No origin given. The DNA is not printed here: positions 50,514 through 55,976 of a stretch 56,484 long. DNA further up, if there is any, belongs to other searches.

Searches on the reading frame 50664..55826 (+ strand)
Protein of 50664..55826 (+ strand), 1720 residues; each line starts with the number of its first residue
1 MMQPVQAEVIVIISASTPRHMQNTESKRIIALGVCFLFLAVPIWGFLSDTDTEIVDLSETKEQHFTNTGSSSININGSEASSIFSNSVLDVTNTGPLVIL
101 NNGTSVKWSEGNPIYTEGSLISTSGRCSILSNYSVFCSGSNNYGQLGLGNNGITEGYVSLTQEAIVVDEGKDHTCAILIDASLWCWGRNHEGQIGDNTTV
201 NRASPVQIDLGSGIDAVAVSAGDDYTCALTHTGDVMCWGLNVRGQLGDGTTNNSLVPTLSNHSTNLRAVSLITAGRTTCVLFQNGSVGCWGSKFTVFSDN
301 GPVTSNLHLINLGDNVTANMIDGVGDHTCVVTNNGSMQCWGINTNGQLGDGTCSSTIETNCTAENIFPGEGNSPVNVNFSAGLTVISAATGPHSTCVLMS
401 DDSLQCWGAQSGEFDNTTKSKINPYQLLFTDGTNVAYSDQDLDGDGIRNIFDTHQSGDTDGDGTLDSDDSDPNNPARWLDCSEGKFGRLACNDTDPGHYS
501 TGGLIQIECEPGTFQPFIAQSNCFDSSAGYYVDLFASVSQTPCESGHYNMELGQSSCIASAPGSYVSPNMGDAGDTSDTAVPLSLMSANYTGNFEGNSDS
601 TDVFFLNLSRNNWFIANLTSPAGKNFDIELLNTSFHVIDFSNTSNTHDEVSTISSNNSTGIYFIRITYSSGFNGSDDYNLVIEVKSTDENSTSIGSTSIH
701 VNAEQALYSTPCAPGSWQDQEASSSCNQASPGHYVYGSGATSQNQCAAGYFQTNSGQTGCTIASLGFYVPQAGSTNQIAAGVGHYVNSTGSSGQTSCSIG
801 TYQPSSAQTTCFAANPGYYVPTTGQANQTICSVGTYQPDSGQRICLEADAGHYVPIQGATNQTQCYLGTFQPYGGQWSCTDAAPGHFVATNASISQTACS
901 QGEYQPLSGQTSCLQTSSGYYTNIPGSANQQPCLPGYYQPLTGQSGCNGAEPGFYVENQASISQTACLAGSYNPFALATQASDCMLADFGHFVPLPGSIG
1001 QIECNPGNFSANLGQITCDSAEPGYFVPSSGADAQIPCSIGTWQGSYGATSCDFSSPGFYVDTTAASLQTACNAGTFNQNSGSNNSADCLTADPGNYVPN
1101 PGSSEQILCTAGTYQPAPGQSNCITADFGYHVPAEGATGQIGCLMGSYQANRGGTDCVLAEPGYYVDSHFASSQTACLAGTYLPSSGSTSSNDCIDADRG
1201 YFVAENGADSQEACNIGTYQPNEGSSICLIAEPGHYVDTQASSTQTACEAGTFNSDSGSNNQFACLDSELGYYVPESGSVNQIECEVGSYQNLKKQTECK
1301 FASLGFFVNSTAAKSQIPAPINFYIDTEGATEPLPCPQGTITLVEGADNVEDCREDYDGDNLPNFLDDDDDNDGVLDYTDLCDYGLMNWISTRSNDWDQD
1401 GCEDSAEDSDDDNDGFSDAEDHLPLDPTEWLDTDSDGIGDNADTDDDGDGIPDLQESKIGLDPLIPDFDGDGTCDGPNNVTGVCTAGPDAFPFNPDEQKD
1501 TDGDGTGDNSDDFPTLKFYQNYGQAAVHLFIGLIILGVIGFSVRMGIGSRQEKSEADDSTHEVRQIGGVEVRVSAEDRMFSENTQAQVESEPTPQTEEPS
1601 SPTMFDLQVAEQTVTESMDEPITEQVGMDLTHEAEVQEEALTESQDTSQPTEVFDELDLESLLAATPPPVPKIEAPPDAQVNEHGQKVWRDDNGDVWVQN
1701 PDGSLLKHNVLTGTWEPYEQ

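Call 10: search_protein_families(library=pfam, proteins=[window:50664-55826:+], max_evalue=0.001)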
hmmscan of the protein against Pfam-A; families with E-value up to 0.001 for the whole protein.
window:50664-55826:+ (1720 aa): 5 families
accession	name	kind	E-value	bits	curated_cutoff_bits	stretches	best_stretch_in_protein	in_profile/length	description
PF07699.19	Ephrin_rec_like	-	9.4e-40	134.6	23.1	1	817-865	1-48/48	Tyrosine-protein kinase ephrin type A/B receptor-like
PF25390.1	WD40_RLD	-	1.8e-35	123.4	150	1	135-413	2-277/363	RCC1-like domain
PF00415.24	RCC1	-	1.6e-28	99.5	21.7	3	182-229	3-50/50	Regulator of chromosome condensation (RCC1) repeat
PF13540.12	RCC1_2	-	5.9e-27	93.2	22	3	217-245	2-30/30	Regulator of chromosome condensation (RCC1) repeat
PF25384.1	Alsin_RLD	-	1.4e-06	28.3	100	0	173-253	234-314/405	Alsin RCC1-like domain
